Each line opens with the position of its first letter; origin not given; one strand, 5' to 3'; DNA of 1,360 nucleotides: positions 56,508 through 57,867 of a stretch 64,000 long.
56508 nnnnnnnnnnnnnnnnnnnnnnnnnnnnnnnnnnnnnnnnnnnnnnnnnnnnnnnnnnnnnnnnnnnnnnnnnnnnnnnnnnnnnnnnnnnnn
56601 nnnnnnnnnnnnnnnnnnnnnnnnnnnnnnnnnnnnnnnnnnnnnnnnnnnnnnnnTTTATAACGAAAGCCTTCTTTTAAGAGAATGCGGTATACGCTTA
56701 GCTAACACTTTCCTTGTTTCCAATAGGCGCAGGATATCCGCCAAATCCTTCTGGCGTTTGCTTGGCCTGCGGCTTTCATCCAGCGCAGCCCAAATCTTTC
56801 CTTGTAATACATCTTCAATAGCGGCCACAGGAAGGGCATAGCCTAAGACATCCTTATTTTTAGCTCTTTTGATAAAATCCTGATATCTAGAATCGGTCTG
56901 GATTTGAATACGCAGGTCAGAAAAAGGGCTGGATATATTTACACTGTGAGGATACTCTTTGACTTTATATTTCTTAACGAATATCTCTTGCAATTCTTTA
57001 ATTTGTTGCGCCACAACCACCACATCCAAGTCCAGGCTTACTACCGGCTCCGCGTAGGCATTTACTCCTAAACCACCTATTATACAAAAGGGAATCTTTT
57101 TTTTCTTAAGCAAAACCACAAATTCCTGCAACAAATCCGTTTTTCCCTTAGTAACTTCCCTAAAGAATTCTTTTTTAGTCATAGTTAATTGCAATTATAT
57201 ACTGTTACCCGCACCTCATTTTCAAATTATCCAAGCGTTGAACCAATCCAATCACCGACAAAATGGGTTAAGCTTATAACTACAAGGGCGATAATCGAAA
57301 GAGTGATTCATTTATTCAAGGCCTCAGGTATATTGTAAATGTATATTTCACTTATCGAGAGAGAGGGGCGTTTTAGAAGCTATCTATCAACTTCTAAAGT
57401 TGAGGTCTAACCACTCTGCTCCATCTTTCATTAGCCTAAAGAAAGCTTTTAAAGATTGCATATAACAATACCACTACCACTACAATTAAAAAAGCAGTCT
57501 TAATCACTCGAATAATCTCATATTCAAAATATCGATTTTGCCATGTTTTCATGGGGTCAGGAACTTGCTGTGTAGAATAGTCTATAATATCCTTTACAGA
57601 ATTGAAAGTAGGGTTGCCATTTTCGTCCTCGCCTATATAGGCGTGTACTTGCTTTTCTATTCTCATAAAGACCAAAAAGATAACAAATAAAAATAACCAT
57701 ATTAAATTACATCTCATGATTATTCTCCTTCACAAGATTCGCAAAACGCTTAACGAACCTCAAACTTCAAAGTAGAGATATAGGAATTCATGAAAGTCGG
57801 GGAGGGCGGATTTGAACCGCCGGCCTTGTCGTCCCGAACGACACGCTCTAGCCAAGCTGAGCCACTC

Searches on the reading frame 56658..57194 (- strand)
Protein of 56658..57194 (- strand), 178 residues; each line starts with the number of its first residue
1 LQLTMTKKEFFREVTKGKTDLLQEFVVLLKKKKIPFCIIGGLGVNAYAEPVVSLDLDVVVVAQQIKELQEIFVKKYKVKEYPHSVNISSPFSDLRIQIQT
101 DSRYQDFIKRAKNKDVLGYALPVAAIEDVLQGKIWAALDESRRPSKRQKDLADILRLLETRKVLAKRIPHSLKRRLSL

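Call 4: search_protein_families(library=pfam, proteins=[window:56658-57194:-], max_evalue=0.1)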
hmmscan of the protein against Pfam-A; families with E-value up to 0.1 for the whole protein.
window:56658-57194:- (178 aa): 2 families
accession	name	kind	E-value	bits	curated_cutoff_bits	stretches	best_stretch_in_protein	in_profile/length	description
PF08843.17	AbiEii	-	2.3e-05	24.9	22.5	1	63-168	74-178/238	Nucleotidyl transferase AbiEii toxin, Type IV TA system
PF16997.11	Wap1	-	0.052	13.2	29.1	1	93-168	43-122/379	Wap1 domain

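Call 5: search_protein_families(library=padloc, proteins=[window:56658-57194:-], max_evalue=1)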
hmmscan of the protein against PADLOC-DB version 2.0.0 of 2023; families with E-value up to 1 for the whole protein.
window:56658-57194:- (178 aa): 4 families
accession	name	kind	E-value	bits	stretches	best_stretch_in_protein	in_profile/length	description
PDLC02291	AbiEii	-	3.9e-06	24.4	1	93-174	131-216/310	AbiEii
PDLC02314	AbiEii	-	0.0004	17.8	1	120-172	164-217/290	AbiEii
PDLC02329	AbiEii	-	0.0022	15.3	1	122-173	172-224/294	AbiEii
PDLC00391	SduA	-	0.011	12.9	1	56-133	168-243/402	DUF4263 domain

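Call 6: search_protein_families(library=ncbifam, proteins=[window:56658-57194:-], max_evalue=1)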
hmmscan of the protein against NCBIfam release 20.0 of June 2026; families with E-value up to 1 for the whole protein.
window:56658-57194:- (178 aa): 0 families

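Call 21: find_homologous_proteins(query=window:56658-57194:-)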
Query window:56658-57194:- (178 aa): 5484 proteins with E <= 0.001 among 5665 candidates; the best 120 are listed.
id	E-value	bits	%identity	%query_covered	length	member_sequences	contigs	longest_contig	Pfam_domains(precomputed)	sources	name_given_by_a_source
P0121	7.4e-105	366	100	98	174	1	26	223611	PF08843.18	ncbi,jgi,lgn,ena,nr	ncbi:MAG: hypothetical protein A2Y00_00505 [Omnitrophica WOR_2 bacterium GWF2_43_52]|nr:MAG: hypothe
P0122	4.5e-94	331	92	97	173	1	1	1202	-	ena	-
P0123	3.7e-81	289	78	98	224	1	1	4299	-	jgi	jgi:hypothetical protein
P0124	3.0e-76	273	73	98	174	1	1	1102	PF08843.18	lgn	-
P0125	9.3e-76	271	74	97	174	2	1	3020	-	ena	-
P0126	1.6e-75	271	72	98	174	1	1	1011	-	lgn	-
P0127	5.7e-75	269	75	98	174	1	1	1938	-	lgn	-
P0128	7.6e-75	269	72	98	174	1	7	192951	-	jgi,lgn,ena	-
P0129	1.8e-74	267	74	97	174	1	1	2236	-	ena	-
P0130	1.2e-73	265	73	98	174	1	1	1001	-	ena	-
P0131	1.5e-73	264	72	98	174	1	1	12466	-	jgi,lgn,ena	-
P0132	1.6e-73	264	72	98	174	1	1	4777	-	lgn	-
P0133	9.1e-73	262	69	97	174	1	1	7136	PF08843.18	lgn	-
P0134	4.4e-72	260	74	98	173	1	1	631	-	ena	-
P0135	5.7e-72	259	73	98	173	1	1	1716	-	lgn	-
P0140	2.6e-71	257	70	98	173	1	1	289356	-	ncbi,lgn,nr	ncbi:MAG: hypothetical protein Q8O13_04390 [Candidatus Omnitrophota bacterium]|nr:hypothetical prote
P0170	4.0e-68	247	68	98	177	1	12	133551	-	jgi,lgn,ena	jgi:hypothetical protein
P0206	2.9e-65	237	64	98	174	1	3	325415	PF08843.18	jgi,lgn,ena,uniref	uniref:Nucleotidyltransferase family protein n=1 Tax=candidate division WOR-3 bacterium TaxID=205214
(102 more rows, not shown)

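Call 22: find_encoding_contigs(protein=P0128, flank=4000, max_places=3)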
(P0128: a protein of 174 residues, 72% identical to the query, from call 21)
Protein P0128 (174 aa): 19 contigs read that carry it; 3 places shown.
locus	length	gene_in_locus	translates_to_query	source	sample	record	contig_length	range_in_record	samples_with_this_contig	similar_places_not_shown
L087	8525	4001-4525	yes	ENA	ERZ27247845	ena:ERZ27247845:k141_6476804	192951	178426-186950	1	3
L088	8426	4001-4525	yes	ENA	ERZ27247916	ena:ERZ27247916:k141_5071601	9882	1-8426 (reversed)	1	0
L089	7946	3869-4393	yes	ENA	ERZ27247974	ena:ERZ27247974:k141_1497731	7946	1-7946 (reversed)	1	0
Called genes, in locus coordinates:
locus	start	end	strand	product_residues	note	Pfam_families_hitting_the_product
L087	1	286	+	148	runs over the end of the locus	PF00407:Bet_v_1 (weak), PF10604:Polyketide_cyc2, PF03364:Polyketide_cyc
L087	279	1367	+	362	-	-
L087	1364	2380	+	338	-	-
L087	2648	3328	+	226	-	PF08843:AbiEii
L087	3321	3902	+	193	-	PF13338:AbiEi_4 (weak)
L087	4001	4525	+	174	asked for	-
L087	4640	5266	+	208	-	PF01553:Acyltransferase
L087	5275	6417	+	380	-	PF04015:DUF362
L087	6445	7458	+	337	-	PF01073:3Beta_HSD, PF01370:Epimerase, PF02719:Polysacc_synt_2, PF04321:RmlD_sub_bind, PF05368:NmrA, PF13460:NAD_binding_10, PF16363:GDP_Man_Dehyd, PF07993:NAD_binding_4, +1 more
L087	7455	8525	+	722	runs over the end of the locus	PF16927:HisKA_7TM, PF01590:GAF, PF13185:GAF_2, PF13492:GAF_3 (weak), PF02518:HATPase_c, PF13589:HATPase_c_3 (weak)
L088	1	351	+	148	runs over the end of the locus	PF00407:Bet_v_1 (weak), PF10604:Polyketide_cyc2, PF03364:Polyketide_cyc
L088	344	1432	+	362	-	-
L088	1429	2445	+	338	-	-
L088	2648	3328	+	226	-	PF08843:AbiEii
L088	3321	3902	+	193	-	PF13338:AbiEi_4 (weak)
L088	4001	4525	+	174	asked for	-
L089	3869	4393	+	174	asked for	-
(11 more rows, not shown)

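Call 23: find_encoding_contigs(protein=P0140, flank=4000, max_places=2)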
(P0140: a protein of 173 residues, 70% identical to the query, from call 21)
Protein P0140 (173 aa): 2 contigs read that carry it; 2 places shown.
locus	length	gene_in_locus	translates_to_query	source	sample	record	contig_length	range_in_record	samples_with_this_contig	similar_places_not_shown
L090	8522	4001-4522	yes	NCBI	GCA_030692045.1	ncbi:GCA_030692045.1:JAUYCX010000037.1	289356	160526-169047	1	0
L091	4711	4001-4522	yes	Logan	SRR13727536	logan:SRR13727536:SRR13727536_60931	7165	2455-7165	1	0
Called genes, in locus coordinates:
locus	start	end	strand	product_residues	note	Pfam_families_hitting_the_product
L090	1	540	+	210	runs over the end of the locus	PF01351:RNase_HII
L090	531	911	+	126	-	PF08378:NERD (weak), PF02021:UPF0102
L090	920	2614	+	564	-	PF01268:FTHFS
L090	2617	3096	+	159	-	PF04961:FTCD_C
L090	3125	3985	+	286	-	PF00763:THF_DHG_CYH, PF02882:THF_DHG_CYH_C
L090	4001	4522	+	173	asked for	-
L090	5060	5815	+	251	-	-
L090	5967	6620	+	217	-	-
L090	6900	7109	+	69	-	-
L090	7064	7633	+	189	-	PF19502:DUF6036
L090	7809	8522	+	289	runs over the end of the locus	PF02219:MTHFR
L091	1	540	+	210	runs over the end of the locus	PF01351:RNase_HII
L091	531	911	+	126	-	PF08378:NERD (weak), PF02021:UPF0102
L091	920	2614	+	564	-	PF01268:FTHFS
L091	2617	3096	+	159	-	PF04961:FTCD_C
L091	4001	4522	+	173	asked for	-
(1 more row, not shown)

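Call 24: find_encoding_contigs(protein=P0206, flank=4000, max_places=2)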
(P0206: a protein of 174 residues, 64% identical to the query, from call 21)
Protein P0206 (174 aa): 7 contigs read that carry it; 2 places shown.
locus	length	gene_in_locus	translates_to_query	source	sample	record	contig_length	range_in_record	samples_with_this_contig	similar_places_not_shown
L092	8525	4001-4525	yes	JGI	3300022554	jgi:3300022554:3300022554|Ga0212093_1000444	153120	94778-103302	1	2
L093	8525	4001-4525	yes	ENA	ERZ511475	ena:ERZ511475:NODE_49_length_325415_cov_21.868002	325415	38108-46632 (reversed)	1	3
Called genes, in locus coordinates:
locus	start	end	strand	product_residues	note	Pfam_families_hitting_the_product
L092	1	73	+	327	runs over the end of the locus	PF01012:ETF, PF00766:ETF_alpha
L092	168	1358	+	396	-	PF12838:Fer4_7 (weak), PF13183:Fer4_8 (weak), PF13237:Fer4_10 (faint), PF13484:Fer4_16 (faint), PF25160:LdpA_Fe-S-bd (faint), PF02754:CCG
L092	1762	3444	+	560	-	PF00749:tRNA-synt_1c, PF03950:tRNA-synt_1c_C, PF20974:tRNA-synt_1c_C2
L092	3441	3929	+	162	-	PF00710:Asparaginase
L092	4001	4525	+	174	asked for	PF08843:AbiEii (faint)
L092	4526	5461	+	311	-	PF03308:MeaB, PF02492:cobW (weak), PF03266:NTPase_1 (weak)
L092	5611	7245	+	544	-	PF01642:MM_CoA_mutase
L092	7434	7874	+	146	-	PF02310:B12-binding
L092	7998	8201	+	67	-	PF20607:DUF6800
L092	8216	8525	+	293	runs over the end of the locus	PF00753:Lactamase_B, PF12706:Lactamase_B_2 (faint)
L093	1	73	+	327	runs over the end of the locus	PF01012:ETF, PF00766:ETF_alpha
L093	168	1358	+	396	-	PF12838:Fer4_7 (weak), PF13183:Fer4_8 (weak), PF13237:Fer4_10 (faint), PF13484:Fer4_16 (faint), PF25160:LdpA_Fe-S-bd (faint), PF02754:CCG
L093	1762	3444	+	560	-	PF00749:tRNA-synt_1c, PF03950:tRNA-synt_1c_C, PF20974:tRNA-synt_1c_C2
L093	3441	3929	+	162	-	PF00710:Asparaginase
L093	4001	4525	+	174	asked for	PF08843:AbiEii (faint)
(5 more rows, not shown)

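Call 25: find_encoding_contigs(protein=P0170, flank=4000, max_places=3)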
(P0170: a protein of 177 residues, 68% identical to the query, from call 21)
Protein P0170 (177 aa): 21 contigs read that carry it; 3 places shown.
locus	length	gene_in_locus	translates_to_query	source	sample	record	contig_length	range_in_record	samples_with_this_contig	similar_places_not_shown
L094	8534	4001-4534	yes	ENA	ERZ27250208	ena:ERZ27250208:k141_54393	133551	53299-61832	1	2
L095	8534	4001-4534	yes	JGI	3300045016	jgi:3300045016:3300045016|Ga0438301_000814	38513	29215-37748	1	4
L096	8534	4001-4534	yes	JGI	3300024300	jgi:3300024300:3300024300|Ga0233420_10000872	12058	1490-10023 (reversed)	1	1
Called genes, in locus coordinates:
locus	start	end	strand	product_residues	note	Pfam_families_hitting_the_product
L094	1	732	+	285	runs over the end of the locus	PF02811:PHP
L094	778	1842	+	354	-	PF00383:dCMP_cyt_deam_1, PF14437:MafB19-deam, PF01872:RibD_C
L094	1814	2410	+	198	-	PF00677:Lum_binding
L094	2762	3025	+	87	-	PF04014:MazE_antitoxin (weak)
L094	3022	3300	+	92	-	-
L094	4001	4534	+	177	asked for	-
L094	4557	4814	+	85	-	PF00708:Acylphosphatase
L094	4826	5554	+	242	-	PF00149:Metallophos, PF12850:Metallophos_2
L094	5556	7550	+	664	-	PF22745:Nlig-Ia, PF01653:DNA_ligase_aden, PF03120:OB_DNA_ligase, PF03119:DNA_ligase_ZBD, PF14520:HHH_5 (faint), PF12826:HHH_2, PF00533:BRCT, PF12738:PTCB-BRCT (weak)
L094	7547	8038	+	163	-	-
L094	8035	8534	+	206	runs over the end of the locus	PF00753:Lactamase_B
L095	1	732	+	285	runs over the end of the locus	PF02811:PHP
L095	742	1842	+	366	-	PF00383:dCMP_cyt_deam_1, PF14437:MafB19-deam, PF01872:RibD_C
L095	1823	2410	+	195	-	PF00677:Lum_binding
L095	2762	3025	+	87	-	PF04014:MazE_antitoxin (weak)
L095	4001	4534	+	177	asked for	-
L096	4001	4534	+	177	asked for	-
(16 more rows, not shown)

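Call 29: find_related_loci(query=A2, collection=metagenome_contigs, flank=5000)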
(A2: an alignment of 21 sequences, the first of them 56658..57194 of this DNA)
Query A2 (178 aa) in metagenome_contigs; peptide patterns used: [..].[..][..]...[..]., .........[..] (x = any residue, [..] = any of these).
599 stretches matched a pattern (row limit reached: there are more); 484 encode a relative of the query (tblastn E <= 1e-3); the best 80 are kept; 80 distinct loci.
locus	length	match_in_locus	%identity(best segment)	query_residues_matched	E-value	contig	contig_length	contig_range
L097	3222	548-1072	68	4-178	1e-76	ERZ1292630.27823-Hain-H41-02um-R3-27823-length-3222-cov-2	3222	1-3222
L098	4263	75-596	64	3-176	1e-74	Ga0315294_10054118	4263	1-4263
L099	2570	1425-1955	72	2-178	1e-75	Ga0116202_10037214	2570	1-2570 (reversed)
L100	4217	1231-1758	64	3-178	6e-74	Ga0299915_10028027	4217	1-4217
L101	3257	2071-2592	66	5-178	6e-74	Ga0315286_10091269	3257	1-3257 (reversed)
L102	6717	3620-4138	65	4-176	4e-73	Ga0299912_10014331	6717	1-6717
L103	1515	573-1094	64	5-178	5e-77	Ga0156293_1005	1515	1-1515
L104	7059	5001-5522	64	5-178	3e-73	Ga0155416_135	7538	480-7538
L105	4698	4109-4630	64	3-176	2e-73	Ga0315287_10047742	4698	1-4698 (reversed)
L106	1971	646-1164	64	4-176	2e-75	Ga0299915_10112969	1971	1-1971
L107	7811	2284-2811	64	3-178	5e-73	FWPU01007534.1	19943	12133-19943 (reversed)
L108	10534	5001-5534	63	2-178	3e-72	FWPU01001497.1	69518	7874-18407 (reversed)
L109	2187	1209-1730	64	5-178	4e-73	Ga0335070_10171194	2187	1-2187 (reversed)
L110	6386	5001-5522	63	5-178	3e-71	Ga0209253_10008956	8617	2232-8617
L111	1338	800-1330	71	2-178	7e-75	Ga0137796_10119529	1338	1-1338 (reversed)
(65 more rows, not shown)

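Call 40: find_encoding_contigs(protein=P0123, flank=5000, max_places=2)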
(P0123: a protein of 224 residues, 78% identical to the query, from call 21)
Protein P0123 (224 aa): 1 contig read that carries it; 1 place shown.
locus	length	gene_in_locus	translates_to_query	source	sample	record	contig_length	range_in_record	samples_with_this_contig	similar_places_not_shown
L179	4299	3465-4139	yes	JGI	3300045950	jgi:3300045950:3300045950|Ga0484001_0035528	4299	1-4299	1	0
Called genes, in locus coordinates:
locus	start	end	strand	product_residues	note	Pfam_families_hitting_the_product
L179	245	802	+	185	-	PF03703:bPH_2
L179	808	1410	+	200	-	PF03703:bPH_2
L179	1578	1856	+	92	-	-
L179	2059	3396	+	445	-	-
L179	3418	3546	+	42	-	-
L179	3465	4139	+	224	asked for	-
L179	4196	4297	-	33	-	?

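Call 43: search_protein_families(library=pfam, proteins=[L094:2762-3025:+, L094:3022-3300:+, L179:2059-3396:+, L179:1578-1856:+], max_evalue=0.01)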
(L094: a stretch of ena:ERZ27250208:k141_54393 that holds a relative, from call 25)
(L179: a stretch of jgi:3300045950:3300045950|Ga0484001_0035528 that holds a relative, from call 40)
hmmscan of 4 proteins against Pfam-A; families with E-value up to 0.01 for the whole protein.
L094:2762-3025:+ (87 aa): 2 families
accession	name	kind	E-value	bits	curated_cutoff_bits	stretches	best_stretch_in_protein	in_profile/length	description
PF04014.23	MazE_antitoxin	-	3e-06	27.5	24.7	1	7-46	2-42/48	Antidote-toxin recognition MazE, bacterial antitoxin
PF15937.10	PrlF_antitoxin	-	0.00034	21.1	32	1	7-46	2-41/99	prlF antitoxin for toxin YhaV_toxin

L094:3022-3300:+ (92 aa): 1 family
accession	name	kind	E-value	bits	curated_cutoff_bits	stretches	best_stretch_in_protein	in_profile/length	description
PF15738.11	YafQ_toxin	-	0.0072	17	30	1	2-85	2-86/88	Bacterial toxin of type II toxin-antitoxin system, YafQ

L179:2059-3396:+ (445 aa): 0 families

L179:1578-1856:+ (92 aa): 0 families

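Call 56: find_related_loci(query=A2, collection=viral_contigs, flank=6000)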
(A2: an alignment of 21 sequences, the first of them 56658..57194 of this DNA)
Query A2 (178 aa) in viral_contigs; peptide patterns used: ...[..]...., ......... (x = any residue, [..] = any of these).
51 stretches matched a pattern, but none encodes a relative of the query by tblastn (E <= 1e-3).

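Call 66: search_solved_structures(query=A2, max_evalue=1, show_alignments=2)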
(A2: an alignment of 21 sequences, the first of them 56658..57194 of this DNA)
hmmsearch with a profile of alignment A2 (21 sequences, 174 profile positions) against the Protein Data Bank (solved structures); distinct sequences matched with E-value up to 1: 6.
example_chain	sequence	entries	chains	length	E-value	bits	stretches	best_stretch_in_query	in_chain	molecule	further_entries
8an4_A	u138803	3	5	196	3.3e-06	30.3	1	22-144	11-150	Bacterial toxin | Nucleotidyl transferase AbiEii/AbiGii toxin family protein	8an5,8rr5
2fcl_A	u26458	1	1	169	0.01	18.9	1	14-93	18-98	hypothetical protein TM1012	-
2ewr_A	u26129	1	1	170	0.01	18.9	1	14-93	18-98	hypothetical protein TM1012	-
4hx0_A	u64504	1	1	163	0.011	18.9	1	16-93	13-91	Putative nucleotidyltransferase TM1012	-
5uvd_A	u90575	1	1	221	0.023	17.8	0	14-69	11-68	Nucleotidyltransferase-like protein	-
9iho_W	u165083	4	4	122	0.67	13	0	60-116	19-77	BA75_04796T0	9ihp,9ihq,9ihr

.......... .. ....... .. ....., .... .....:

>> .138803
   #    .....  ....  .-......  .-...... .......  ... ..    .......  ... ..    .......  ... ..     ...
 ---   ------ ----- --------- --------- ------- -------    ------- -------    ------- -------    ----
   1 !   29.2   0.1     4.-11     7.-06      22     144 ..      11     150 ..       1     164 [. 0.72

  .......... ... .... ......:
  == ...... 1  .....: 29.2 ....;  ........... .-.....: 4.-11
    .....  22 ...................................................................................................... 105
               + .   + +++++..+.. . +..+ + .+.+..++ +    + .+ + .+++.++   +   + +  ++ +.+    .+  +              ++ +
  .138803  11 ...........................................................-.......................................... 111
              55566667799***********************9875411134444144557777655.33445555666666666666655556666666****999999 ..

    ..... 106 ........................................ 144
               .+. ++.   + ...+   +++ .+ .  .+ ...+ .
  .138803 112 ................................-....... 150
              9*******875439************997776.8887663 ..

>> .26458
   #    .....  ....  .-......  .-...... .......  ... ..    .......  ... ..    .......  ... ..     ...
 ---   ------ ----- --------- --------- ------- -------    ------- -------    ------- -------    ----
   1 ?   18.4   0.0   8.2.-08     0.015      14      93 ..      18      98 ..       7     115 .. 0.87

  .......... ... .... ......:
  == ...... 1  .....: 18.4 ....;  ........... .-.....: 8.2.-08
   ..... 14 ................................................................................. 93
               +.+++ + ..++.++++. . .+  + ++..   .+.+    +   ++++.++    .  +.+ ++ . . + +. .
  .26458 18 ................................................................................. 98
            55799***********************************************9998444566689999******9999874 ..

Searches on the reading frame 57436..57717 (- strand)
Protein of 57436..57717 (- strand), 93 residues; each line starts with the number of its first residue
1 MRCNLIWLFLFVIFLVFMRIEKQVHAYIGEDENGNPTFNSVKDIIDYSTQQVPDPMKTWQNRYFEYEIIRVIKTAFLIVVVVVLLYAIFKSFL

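Call 4: search_protein_families(library=pfam, proteins=[window:57436-57717:-], max_evalue=0.1)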
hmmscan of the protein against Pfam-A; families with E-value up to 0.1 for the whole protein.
window:57436-57717:- (93 aa): 0 families

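Call 5: search_protein_families(library=padloc, proteins=[window:57436-57717:-], max_evalue=1)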
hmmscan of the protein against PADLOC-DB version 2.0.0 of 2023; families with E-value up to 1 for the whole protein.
window:57436-57717:- (93 aa): 0 families

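Call 6: search_protein_families(library=ncbifam, proteins=[window:57436-57717:-], max_evalue=1)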
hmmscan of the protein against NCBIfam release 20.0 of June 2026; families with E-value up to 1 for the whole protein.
window:57436-57717:- (93 aa): 2 families
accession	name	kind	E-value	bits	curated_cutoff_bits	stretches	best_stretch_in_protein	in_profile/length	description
NF033218.1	anchor_AmaP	equivalog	0.034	13.9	55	1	7-90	13-71/166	alkaline shock response membrane anchor protein AmaP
NF002209.0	PRK01099.1-4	equivalog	0.057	13.5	93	1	57-76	13-32/87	DNA-directed RNA polymerase subunit K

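Call 48: find_homologous_proteins(query=window:57436-57717:-, max_evalue=0.01)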
Query window:57436-57717:- (93 aa): 1 proteins with E <= 0.01 among 14 candidates.
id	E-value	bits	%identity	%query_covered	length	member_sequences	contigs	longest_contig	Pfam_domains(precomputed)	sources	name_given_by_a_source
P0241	1.4e-53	197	99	100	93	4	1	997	-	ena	-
